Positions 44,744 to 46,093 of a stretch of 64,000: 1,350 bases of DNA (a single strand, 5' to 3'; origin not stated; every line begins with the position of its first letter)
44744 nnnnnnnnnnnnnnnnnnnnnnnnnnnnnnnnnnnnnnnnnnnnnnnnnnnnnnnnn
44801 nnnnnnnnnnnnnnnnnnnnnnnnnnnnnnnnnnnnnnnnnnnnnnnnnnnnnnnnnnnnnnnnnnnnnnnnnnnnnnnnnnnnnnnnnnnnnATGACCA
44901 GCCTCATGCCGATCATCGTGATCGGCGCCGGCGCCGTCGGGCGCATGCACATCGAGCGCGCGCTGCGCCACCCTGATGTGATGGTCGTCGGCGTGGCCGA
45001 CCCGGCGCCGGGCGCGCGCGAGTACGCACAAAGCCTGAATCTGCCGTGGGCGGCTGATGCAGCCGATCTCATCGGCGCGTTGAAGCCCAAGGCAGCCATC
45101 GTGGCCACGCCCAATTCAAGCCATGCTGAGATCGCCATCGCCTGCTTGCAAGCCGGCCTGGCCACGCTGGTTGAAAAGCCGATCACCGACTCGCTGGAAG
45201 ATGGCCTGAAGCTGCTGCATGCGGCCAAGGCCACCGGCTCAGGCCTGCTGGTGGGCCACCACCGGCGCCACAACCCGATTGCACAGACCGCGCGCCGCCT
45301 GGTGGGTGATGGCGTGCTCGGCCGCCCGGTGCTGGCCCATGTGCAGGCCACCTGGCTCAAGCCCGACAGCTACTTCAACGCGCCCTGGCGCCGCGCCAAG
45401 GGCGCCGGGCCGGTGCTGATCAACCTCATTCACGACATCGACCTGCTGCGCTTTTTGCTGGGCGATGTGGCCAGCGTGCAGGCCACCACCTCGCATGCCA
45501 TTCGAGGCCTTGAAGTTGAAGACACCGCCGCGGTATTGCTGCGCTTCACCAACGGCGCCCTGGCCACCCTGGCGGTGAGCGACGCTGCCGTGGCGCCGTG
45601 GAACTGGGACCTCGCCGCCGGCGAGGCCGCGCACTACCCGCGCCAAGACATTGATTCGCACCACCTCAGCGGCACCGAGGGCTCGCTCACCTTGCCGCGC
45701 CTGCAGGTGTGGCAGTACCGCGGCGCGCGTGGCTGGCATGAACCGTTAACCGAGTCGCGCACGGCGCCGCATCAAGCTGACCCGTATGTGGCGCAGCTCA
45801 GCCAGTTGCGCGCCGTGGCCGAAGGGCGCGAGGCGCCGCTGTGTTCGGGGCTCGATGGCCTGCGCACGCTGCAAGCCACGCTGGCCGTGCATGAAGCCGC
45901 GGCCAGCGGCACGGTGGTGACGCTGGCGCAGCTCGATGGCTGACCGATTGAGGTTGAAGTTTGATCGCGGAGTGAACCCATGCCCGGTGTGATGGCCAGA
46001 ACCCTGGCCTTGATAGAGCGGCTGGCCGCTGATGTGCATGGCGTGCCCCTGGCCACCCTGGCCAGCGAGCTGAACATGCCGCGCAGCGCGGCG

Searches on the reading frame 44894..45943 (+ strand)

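Call 6: search_protein_families(library=pfam, proteins=[window:44894-45943:+], max_evalue=0.001)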
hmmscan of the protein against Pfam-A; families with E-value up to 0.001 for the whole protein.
window:44894-45943:+ (349 aa): 4 families
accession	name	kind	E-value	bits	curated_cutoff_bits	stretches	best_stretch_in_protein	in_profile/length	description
PF22725.1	GFO_IDH_MocA_C3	-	6.3e-25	88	27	1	131-236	2-110/124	GFO/IDH/MocA C-terminal domain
PF01408.29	GFO_IDH_MocA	-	8.3e-23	81.8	24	1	7-122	3-120/120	Oxidoreductase family, NAD-binding Rossmann fold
PF02894.22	GFO_IDH_MocA_C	-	3.3e-19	70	22.9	1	134-344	1-218/218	Oxidoreductase family, C-terminal alpha/beta domain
PF03435.24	Sacchrp_dh_NADP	-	0.00098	19.9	25.1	0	7-90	1-94/129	Saccharopine dehydrogenase NADP binding domain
